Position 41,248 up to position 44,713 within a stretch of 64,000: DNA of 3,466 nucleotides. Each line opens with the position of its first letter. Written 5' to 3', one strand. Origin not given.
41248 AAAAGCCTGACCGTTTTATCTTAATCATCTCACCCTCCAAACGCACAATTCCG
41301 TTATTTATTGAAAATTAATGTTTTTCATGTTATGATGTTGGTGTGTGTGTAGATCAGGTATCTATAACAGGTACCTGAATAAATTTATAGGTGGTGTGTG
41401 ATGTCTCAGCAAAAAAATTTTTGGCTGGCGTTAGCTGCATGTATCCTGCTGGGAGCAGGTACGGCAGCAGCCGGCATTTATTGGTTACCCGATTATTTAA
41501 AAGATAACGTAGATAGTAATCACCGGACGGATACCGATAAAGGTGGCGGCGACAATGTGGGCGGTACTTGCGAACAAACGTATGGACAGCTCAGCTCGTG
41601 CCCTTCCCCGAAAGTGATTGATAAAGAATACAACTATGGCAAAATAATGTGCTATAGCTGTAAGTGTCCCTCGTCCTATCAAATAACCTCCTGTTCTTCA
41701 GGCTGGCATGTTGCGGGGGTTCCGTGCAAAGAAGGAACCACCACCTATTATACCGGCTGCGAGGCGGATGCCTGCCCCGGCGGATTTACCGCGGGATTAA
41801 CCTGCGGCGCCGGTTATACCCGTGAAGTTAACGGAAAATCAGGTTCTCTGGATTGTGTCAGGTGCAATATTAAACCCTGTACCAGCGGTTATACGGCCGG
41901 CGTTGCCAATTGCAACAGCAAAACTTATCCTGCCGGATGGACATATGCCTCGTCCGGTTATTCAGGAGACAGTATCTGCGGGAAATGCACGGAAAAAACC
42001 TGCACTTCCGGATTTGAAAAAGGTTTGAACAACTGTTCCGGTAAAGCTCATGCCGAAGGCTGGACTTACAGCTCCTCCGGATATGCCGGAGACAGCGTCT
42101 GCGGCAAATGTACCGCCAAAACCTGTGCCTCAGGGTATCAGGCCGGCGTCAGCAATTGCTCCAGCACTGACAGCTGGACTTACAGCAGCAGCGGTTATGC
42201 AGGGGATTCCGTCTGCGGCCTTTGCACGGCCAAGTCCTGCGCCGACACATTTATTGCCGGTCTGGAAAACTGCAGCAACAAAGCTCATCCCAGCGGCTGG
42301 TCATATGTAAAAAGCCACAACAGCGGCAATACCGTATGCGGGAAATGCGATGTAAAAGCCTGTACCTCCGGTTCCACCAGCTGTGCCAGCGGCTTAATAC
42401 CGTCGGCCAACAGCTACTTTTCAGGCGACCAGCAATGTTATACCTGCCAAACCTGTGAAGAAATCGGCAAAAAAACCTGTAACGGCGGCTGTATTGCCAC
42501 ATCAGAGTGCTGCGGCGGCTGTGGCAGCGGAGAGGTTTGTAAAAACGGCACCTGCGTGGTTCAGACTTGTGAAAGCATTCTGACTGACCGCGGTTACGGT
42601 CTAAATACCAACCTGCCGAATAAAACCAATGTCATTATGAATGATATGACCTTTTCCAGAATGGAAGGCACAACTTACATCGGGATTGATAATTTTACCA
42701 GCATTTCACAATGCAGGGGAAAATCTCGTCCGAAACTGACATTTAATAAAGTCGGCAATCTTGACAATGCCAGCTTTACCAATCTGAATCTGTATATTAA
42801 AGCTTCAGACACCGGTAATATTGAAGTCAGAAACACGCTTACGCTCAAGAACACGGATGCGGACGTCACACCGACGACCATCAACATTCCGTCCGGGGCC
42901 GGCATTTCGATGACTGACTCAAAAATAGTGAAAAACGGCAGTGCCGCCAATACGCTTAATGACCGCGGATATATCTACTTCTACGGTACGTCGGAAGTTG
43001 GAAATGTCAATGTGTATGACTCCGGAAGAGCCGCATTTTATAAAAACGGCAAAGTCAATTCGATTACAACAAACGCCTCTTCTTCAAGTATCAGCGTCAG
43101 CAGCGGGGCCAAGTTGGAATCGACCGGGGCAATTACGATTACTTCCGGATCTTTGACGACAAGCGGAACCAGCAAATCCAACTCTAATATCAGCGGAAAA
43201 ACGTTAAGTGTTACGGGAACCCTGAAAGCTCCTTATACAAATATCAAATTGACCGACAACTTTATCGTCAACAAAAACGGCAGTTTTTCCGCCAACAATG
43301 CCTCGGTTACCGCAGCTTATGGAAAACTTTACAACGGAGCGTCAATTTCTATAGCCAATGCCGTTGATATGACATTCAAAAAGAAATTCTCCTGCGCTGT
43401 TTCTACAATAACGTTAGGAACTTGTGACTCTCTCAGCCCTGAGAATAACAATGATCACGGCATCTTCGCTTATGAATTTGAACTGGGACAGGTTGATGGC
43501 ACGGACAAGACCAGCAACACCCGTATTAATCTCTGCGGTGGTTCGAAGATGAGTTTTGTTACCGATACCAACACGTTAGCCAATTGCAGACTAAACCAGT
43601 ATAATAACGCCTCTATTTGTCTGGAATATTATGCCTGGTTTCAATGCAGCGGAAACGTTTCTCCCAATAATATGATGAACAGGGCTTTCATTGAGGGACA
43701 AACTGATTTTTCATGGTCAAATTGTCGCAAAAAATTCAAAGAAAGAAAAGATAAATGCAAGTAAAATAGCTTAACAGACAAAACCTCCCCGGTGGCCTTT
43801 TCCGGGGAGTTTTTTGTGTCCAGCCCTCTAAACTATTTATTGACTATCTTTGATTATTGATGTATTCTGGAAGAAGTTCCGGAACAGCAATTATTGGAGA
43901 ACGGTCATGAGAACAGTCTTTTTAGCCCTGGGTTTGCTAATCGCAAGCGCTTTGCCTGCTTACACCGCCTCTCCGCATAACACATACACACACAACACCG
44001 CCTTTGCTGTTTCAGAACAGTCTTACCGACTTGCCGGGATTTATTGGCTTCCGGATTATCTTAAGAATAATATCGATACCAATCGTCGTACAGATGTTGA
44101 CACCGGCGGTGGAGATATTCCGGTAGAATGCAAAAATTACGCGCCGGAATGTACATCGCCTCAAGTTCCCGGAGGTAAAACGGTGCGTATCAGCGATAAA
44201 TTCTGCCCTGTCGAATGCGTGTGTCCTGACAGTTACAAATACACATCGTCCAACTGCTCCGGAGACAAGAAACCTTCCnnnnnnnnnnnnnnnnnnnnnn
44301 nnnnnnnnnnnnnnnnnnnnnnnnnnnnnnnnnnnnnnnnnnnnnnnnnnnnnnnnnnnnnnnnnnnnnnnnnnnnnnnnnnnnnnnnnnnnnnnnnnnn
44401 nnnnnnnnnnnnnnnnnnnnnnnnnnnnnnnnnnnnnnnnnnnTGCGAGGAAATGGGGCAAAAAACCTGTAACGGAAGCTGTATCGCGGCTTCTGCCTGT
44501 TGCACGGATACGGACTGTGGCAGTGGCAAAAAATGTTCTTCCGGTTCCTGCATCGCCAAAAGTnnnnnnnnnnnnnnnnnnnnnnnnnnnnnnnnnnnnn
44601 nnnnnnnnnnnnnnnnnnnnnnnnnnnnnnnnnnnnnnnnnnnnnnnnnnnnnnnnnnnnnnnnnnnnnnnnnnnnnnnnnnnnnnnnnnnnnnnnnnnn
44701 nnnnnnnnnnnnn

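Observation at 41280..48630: Tandem trio of large secreted cysteine-rich modular repeat proteins, each with a private promoter and terminator - candidate undescribed extracellular protein family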

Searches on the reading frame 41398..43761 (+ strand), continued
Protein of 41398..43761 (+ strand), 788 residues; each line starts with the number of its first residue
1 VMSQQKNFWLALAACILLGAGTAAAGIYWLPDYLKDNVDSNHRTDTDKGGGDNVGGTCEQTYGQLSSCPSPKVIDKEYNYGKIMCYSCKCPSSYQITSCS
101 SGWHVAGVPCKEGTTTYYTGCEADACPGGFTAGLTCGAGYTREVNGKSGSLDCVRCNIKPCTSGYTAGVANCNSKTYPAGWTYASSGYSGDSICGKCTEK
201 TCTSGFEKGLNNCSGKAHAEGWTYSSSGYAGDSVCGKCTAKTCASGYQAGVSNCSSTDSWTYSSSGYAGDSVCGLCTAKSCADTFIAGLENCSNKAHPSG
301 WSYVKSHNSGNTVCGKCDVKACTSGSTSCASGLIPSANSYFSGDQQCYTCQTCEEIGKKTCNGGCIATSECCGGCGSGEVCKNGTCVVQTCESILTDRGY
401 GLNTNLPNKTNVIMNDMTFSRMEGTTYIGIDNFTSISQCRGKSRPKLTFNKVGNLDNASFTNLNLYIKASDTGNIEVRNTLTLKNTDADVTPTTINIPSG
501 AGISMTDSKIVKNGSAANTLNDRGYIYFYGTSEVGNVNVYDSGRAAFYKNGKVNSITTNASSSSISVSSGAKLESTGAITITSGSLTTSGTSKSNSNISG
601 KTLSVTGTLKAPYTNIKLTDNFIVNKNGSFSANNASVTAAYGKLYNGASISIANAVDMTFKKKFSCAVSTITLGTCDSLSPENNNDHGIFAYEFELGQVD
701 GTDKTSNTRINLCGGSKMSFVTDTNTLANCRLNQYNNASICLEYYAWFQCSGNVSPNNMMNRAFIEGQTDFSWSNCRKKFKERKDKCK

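Call 47: predict_structure(alignment_id=A2)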
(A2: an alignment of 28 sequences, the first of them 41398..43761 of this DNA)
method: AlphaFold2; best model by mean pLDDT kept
length: 788 residues; sequences in the alignment: 28
mean_pLDDT: 70.4   pTM: 0.47
mean pLDDT of the five models: 70.4, 68.8, 66.6, 64.5, 61.9
residues with pLDDT >= 90: 77; 70-90: 398; 50-70: 152; < 50: 161
segments of 3 or more residues with pLDDT < 50: 1-30, 32-55, 389-443, 724-728, 751-788
pLDDT, mean of each block of 10 residues (from residue 1): 32 30 31 36 35 55 72 76 75 82 82 82 84 84 86 87 83 85 87 87 85 84 87 87 83 79 86 84 78 80 82 82 67 67 76 65 60 58 57 43 37 35 39 43 52 64 66 69 80 79 88 68 90 90 90 90 90 91 87 85 93 91 90 88 85 80 79 64 62 70 59 68 51 64 56 39 42 42 33
secondary structure, 60 per line:
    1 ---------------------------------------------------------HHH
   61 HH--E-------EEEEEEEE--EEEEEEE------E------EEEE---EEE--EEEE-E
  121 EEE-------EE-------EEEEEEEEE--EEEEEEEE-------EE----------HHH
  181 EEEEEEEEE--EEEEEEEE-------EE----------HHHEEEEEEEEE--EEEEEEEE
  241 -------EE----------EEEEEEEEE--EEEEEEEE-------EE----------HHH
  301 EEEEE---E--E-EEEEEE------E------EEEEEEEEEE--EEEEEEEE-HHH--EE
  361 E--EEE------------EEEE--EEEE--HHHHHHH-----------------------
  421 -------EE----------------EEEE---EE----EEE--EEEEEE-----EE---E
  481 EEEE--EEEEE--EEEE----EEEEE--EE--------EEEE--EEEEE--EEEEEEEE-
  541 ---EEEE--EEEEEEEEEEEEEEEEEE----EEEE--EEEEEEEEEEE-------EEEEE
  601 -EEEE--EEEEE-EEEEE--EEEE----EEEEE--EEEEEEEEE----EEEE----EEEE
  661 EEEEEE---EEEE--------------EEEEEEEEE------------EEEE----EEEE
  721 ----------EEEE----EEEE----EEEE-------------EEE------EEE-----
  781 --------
elements in order (helices of 4 or more, strands of 3 or more residues): H58-62 E73-80 E83-89 E103-106 E110-112 E115-118 E120-123 E140-148 E151-158 E181-189 E192-199 E222-230 E233-240 E260-268 E271-278 E301-305 E314-319 E333-342 E345-352 E359-361 E364-366 E379-382 E385-388 H391-397 E446-449 E459-461 E464-469 E480-484 E487-491 E494-497 E502-506 E519-522 E525-529 E532-539 E544-547 E550-567 E572-575 E578-588 E596-600 E602-605 E608-612 E614-618 E621-624 E629-633 E636-644 E649-652 E657-666 E670-673 E688-696 E709-712 E717-720 E731-734 E739-742 E747-750 E764-766 E773-775

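Call 49: fold_search(model_id=the predicted structure, library=pdb)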
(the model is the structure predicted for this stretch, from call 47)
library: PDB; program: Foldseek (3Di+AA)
matches with E <= 10: 156; with E <= 0.001: 0
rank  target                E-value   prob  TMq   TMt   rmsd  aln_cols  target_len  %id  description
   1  4q1q_A                7.3e-02  0.80  0.18  0.40  10.6       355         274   14  Crystal structure of TibC-catalyzed hyper-glycosylated TibA55-350 fragment (released 2014-09-17)
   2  3ak5_C                1.1e-01  0.07  0.10  0.09  33.0       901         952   10  Hemoglobin protease (Hbp) passenger missing domain-2 (released 2010-10-06)
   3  4kh3                  1.2e-01  0.09  0.08  0.11  19.7       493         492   12  Structure of a bacterial self-associating protein (released 2014-01-15)
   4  2qv3                  1.6e-01  0.80  0.23  0.36   9.3       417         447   14  Crystal Structure of the Helicobacter pylori Vacuolating Toxin p55 Domain (released 2007-10-23)
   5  7o84_A                1.6e-01  0.47  0.18  0.30  12.6       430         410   10  Structure of the PL6 family alginate lyase Pedsa0632 from Pseudopedobacter saltans in complex with substrate (released 2021-07-28)
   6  5j44_A                3.4e-01  0.21  0.14  0.12  13.6       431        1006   12  Crystal structure of the Secreted Extracellular protein A (SepA) from Shigella flexneri (released 2017-04-12)
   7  6n2b_B                4.3e-01  0.44  0.13  0.27  25.4       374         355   11  The Crystal Structure of Caldicellulosiruptor kristjanssonii Tapirin C-terminal domain (released 2018-12-19)
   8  7jvi_A                5.7e-01  0.13  0.14  0.21  14.2       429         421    9  Crystal structure of a beta-helix domain retrieved from capybara gut metagenome (released 2021-09-08)
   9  4wa0                  5.7e-01  0.10  0.10  0.18  14.6       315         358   12  The structure of a possible adhesin C-terminal domain from Caldicellulosiruptor kronotskyensis (released 2015-03-04)
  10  3c9a_A                5.7e-01  0.04  0.03  0.10  34.8       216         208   10  High Resolution Crystal Structure of Argos bound to the EGF domain of Spitz (released 2008-05-20)
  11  9o65_A                5.7e-01  0.02  0.07  0.10  18.6       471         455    8  Cryo-EM structure of SHOC2-KRAS-PP1CA (SKP) complex (released 2026-01-21)
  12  7o84_B                7.0e-01  0.20  0.18  0.29  12.1       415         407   11  Structure of the PL6 family alginate lyase Pedsa0632 from Pseudopedobacter saltans in complex with substrate (released 2021-07-28)
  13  8iq9_A                7.0e-01  0.14  0.16  0.20  13.2       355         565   10  Crystal structure of trimeric K2-2 TSP in complex with tetrasaccharide and octasaccharide (released 2024-02-21)
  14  3sze                  7.7e-01  0.07  0.11  0.10  16.9       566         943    8  Crystal structure of the passenger domain of the E. coli autotransporter EspP (released 2011-10-12)
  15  6kve                  8.0e-01  0.10  0.12  0.23  15.8       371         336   10  Crystal structure of a GH28 endo-polygalacturonase from Talaromyces leycettanus JCM 12802 (released 2020-09-09)
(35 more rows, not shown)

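Call 86: find_encoding_contigs(protein=P0013, flank=6000, max_places=3)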
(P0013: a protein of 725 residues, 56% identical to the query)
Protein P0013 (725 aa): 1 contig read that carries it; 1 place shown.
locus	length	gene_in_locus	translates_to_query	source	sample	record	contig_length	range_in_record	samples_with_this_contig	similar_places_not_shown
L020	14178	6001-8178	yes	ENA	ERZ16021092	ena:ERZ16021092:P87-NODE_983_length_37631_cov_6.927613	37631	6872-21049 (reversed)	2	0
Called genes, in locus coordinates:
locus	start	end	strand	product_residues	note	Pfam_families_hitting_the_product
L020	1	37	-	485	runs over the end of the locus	PF19295:SufBD_N, PF01458:SUFBD_core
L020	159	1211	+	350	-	PF00989:PAS (weak), PF08448:PAS_4, PF13426:PAS_9 (weak), PF00990:GGDEF (weak)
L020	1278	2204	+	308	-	PF01476:LysM, PF23473:LysM3_LYK4_5 (faint), PF01476:LysM, PF01551:Peptidase_M23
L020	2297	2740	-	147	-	-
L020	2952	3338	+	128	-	PF02699:YajC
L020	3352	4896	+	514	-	PF21760:SecD_1st, PF22599:SecDF_P1_head, PF02355:SecD_SecF_C, PF00873:ACR_tran (weak), PF03176:MMPL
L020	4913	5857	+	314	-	PF07549:Sec_GG, PF02355:SecD_SecF_C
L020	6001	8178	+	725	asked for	-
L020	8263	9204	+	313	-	PF01613:Flavin_Reduct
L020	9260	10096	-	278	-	PF13505:OMP_b-brl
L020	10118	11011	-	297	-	PF13505:OMP_b-brl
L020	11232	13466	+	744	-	-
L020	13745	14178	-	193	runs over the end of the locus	PF04055:Radical_SAM, PF13353:Fer4_12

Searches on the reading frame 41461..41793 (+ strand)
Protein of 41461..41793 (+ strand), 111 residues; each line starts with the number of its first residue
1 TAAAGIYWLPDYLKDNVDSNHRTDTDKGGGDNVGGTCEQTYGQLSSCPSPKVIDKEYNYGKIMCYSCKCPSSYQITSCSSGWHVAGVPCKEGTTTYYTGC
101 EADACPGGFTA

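Call 77: search_protein_representatives(alignment_id=A5)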
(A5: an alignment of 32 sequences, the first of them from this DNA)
Query: 32 sequences, 111 profile positions. Proteins with E-value up to 0.001 (for the whole library): 195; up to 1e-10: 54; up to 1e-30: 1. The best 150 are listed.
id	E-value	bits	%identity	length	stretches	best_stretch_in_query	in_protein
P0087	1.2e-33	132.3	-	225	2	1-110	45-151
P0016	6.4e-30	120.3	-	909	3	1-110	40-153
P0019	1.4e-29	119.2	-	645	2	2-110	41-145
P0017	4.4e-29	117.5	-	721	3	1-110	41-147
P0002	8.1e-28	113.5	-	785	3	2-109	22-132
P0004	1.6e-27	112.5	-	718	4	2-110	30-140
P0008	1.4e-25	106.3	-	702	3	3-110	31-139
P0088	7.6e-25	103.9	-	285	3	2-100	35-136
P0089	3.6e-24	101.7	-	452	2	2-108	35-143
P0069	4.0e-24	101.6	-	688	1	1-109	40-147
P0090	1.5e-23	99.7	-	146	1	2-110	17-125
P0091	1.2e-22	96.8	-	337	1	1-108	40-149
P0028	2.3e-22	95.9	-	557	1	2-110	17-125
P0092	3.4e-22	95.4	-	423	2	2-100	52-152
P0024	4.6e-22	94.9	-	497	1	2-110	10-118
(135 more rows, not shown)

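Call 82: search_protein_families(library=pfam, alignment_id=A6, max_evalue=0.001)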
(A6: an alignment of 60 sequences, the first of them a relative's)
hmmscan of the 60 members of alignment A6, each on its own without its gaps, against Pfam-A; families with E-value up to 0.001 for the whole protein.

A. member 1, P0093 (555 aa): 0 families

B. families by the number of members that match (of 60 scanned): 9 families
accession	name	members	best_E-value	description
PF07603.17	Lcl_C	4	3.8e-16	Lcl C-terminal domain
PF18911.6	PKD_4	3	7.7e-05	PKD domain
PF00801.26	PKD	3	0.00029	PKD domain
PF07699.19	Ephrin_rec_like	2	1.3e-25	Tyrosine-protein kinase ephrin type A/B receptor-like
PF03382.20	DUF285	2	7.4e-10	Mycoplasma protein of unknown function, DUF285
PF13306.12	LRR_5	1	3.5e-06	BspA type Leucine rich repeat region (6 copies)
PF23091.2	TNFR_ELAPOR1_6th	1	1.6e-05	ELAPOR1-like, TNF receptor-like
PF12662.13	cEGF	1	0.00011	Complement Clr-like EGF-like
PF20585.4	Pectate_lyase_5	1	0.00013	Putative pectate lyase-like adhesive domain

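Call 103: find_related_loci(query=A5, collection=viral_contigs, flank=5000)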
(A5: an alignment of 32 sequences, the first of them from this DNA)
Query A5 (111 aa) in viral_contigs; peptide patterns used: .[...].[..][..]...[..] (x = any residue, [..] = any of these).
19 stretches matched a pattern, but none encodes a relative of the query by tblastn (E <= 1e-3).

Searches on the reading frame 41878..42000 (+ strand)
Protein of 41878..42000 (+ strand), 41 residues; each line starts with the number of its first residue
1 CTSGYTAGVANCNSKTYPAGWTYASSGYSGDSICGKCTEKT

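Call 96: search_solved_structures(query=A8, max_evalue=10, show_alignments=1)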
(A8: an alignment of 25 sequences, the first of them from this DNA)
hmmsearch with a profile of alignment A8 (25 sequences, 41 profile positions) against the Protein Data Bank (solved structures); distinct sequences matched with E-value up to 10: 0.

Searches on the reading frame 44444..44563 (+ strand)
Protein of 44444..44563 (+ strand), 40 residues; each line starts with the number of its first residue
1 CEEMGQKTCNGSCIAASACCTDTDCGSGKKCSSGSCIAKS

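Call 95: search_solved_structures(query=A7, max_evalue=10, show_alignments=2)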
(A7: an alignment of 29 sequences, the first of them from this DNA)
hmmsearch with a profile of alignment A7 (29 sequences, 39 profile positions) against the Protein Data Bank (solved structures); distinct sequences matched with E-value up to 10: 11.
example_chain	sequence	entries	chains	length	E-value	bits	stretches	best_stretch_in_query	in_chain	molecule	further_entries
1oig_A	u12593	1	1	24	0.0011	22.3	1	18-37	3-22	Dumpy, isoform Y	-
6a7s_B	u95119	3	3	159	0.078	16.4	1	17-37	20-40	N-acetylglucosamine-specific lectin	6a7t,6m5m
1jk4_A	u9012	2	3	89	0.13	15.6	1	3-34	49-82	NEUROPHYSIN 2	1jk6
1npo_A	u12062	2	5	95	0.15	15.5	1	3-34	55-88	NEUROPHYSIN II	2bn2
1npo_C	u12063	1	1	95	0.15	15.5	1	3-34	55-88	NEUROPHYSIN II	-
5l2l_A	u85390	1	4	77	2.4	11.6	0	22-37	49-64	Nab2p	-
2lhn_A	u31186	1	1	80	2.8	11.4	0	23-37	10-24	Nuclear polyadenylated RNA-binding protein NAB2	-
2lbh_A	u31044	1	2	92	6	10.4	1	3-32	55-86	Neurophysin 1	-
1l5c_A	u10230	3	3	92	6.2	10.3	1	3-32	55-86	NEUROPHYSIN 1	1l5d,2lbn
2hnu_A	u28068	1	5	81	6.6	10.2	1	3-32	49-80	Oxytocin-neurophysin 1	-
1emn_A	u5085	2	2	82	8.8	9.8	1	15-37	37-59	FIBRILLIN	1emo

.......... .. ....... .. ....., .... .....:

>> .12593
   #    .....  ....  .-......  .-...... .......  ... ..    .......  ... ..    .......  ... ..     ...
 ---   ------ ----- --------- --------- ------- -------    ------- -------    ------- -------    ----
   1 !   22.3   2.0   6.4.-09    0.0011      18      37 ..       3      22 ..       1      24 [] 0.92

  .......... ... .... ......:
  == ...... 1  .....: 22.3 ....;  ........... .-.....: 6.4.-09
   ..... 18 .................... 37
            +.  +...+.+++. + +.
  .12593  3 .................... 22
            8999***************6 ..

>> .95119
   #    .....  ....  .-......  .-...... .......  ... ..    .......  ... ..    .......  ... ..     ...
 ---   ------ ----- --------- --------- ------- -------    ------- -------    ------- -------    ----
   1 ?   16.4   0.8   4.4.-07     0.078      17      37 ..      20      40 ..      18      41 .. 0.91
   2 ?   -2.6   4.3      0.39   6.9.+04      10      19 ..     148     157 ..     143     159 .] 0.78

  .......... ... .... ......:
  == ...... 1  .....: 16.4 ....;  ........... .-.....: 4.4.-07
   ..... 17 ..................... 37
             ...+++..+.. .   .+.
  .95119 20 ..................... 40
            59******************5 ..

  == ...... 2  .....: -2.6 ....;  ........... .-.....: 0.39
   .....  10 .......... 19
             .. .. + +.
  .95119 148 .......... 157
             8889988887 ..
